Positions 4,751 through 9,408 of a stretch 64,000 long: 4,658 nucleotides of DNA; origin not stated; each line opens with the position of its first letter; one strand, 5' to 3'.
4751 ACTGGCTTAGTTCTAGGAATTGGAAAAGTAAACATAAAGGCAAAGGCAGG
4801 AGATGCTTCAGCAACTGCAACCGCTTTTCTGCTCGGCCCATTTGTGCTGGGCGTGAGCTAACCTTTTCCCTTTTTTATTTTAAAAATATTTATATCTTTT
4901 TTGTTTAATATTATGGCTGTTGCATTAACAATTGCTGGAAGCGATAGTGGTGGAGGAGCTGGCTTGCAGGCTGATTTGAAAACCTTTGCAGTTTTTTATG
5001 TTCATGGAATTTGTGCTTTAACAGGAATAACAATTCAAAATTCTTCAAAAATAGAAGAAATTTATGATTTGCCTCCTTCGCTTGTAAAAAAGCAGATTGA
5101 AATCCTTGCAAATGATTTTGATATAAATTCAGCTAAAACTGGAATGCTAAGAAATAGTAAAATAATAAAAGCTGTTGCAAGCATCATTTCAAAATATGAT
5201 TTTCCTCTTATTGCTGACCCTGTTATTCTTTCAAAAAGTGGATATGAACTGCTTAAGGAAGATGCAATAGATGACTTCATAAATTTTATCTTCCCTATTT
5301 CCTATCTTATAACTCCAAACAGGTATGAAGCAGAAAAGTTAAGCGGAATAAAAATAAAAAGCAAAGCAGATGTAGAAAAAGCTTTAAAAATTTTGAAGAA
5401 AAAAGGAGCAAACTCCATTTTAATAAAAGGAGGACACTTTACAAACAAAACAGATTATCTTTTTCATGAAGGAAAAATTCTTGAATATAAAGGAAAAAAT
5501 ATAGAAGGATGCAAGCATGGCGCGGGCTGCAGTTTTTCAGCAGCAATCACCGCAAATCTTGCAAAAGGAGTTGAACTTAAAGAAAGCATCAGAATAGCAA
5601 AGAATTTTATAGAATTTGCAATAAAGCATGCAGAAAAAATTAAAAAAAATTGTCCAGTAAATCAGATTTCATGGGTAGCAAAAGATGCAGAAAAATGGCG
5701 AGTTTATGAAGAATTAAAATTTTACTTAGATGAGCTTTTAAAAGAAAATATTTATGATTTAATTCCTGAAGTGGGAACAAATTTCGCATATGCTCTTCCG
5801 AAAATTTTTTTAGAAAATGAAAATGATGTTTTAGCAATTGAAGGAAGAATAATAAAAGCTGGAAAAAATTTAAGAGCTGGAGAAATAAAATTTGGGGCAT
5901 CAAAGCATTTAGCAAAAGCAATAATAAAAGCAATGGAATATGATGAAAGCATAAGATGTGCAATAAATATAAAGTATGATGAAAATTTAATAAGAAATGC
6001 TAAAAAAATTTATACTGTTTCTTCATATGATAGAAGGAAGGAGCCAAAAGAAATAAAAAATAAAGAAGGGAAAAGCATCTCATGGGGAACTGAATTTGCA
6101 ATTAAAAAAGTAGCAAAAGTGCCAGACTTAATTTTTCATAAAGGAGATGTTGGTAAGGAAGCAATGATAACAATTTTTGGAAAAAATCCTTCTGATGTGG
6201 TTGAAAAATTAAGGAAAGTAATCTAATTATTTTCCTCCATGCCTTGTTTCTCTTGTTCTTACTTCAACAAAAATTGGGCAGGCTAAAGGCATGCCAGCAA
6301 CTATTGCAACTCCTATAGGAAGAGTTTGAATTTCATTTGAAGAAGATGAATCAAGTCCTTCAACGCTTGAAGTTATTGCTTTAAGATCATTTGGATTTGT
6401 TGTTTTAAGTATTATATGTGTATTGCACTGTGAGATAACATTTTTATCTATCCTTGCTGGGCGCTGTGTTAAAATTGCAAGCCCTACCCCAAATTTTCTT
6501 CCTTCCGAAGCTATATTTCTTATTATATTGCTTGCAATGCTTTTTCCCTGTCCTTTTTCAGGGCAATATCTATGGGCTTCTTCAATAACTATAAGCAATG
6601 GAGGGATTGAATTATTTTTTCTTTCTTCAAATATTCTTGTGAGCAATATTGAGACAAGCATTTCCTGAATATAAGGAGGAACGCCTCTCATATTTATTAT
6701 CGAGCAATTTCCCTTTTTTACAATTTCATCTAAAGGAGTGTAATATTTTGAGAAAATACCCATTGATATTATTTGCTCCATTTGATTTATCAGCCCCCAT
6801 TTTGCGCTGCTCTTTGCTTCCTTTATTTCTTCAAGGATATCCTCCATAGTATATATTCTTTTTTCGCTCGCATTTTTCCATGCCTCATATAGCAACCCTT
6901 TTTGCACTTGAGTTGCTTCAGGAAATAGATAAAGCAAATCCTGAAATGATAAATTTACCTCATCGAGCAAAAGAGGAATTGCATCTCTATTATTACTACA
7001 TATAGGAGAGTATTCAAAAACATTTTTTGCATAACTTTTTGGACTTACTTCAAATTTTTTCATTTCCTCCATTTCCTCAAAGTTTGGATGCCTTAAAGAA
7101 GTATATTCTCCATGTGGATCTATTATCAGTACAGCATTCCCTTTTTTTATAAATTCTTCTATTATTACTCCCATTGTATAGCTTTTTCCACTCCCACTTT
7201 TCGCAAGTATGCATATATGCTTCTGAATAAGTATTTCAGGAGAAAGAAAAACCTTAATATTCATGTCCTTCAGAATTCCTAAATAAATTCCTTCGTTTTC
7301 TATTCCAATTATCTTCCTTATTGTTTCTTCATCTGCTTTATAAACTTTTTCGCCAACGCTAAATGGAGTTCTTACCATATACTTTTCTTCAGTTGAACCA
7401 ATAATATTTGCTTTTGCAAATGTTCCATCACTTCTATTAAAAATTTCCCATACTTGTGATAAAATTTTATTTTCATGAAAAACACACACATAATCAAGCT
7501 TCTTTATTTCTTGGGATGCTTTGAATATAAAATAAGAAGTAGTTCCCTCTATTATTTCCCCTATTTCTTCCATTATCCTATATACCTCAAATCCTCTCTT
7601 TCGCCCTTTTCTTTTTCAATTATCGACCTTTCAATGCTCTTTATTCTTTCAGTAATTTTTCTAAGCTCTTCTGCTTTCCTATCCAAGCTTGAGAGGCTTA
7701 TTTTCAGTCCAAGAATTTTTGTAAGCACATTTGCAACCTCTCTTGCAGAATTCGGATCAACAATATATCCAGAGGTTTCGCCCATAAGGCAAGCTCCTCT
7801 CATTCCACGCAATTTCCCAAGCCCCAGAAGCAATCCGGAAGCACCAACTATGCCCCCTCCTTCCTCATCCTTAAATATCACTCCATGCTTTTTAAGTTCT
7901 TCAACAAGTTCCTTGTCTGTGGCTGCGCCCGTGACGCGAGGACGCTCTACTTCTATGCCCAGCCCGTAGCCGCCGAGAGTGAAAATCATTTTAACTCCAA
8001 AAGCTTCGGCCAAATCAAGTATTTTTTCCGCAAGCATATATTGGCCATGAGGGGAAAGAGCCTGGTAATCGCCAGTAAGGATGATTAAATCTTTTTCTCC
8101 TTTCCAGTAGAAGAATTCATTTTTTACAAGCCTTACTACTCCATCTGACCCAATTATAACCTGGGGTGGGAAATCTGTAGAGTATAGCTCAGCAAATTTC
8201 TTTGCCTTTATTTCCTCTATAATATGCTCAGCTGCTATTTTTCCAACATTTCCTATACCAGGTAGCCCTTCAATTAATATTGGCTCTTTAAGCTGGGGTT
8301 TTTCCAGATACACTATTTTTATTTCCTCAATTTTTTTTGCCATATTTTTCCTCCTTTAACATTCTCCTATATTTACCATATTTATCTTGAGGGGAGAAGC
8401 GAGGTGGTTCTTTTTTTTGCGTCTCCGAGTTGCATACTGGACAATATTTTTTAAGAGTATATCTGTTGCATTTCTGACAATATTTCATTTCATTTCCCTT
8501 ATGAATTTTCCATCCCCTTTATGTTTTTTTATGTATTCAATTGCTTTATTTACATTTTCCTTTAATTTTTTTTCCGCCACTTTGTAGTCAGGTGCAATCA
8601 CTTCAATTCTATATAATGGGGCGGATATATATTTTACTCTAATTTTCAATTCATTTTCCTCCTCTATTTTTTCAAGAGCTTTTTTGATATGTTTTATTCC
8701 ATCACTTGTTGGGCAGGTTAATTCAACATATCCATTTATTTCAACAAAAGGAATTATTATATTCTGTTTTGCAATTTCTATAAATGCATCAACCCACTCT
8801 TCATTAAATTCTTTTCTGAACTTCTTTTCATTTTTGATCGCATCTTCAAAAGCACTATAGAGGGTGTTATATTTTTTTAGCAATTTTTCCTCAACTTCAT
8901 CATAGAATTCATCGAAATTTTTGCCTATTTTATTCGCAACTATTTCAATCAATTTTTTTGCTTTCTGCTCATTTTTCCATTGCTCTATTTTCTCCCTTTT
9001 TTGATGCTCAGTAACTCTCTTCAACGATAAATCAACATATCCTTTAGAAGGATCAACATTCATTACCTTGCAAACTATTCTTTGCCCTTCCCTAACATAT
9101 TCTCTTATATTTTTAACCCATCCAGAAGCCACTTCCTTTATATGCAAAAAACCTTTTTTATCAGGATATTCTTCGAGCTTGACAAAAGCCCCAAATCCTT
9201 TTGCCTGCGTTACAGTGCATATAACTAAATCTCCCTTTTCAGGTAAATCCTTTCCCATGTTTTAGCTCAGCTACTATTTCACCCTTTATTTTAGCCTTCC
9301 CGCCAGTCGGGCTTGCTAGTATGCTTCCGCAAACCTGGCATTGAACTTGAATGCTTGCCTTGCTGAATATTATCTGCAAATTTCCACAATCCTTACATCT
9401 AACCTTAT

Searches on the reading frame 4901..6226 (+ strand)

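Call 8: search_protein_families(library=pfam, proteins=[window:4901-6226:+], max_evalue=0.0001)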
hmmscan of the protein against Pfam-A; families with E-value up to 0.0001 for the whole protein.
window:4901-6226:+ (441 aa): 3 families
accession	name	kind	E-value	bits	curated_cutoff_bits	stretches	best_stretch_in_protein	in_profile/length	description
PF08543.17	Phos_pyr_kin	-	9.3e-79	264.7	27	1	15-250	1-241/246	Phosphomethylpyrimidine kinase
PF10120.14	ThiN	-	2.8e-56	190.2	25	1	275-439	5-165/165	Thiamine-phosphate synthase ThiN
PF00294.29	PfkB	-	7.1e-11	42.4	25.8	1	100-241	159-290/302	pfkB family carbohydrate kinase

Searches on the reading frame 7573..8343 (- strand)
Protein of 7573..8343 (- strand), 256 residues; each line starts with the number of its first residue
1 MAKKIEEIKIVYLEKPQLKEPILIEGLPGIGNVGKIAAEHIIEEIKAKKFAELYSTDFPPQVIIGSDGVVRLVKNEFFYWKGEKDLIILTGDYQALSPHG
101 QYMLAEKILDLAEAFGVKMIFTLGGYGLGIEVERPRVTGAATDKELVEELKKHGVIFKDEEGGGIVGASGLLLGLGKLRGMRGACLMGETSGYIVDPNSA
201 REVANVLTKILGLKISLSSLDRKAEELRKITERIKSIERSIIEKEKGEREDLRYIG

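Call 8: search_protein_families(library=pfam, proteins=[window:7573-8343:-], max_evalue=0.0001)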
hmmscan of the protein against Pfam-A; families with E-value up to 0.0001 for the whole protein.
window:7573-8343:- (256 aa): 1 family
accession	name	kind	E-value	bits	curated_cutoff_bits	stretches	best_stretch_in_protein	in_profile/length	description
PF09754.15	PAC2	-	1.1e-60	205.6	25.8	1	23-234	1-214/215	PAC2 family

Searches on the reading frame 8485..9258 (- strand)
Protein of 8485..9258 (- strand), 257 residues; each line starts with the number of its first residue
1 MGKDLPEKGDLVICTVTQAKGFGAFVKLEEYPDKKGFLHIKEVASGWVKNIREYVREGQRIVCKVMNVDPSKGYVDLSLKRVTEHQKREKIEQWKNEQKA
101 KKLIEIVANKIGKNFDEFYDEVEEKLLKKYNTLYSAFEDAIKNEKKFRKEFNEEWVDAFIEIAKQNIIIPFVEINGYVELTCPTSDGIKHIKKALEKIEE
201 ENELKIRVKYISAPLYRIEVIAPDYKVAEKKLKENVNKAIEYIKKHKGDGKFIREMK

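Call 8: search_protein_families(library=pfam, proteins=[window:8485-9258:-], max_evalue=0.0001)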
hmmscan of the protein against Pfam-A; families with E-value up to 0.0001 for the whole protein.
window:8485-9258:- (257 aa): 2 families
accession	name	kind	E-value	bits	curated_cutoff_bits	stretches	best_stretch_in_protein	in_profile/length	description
PF07541.17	EIF_2_alpha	-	1.1e-30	106.4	22.8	1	119-225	2-114/114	Eukaryotic translation initiation factor 2 alpha subunit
PF00575.29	S1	-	1.6e-11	44.9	22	1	6-80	2-74/74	S1 RNA binding domain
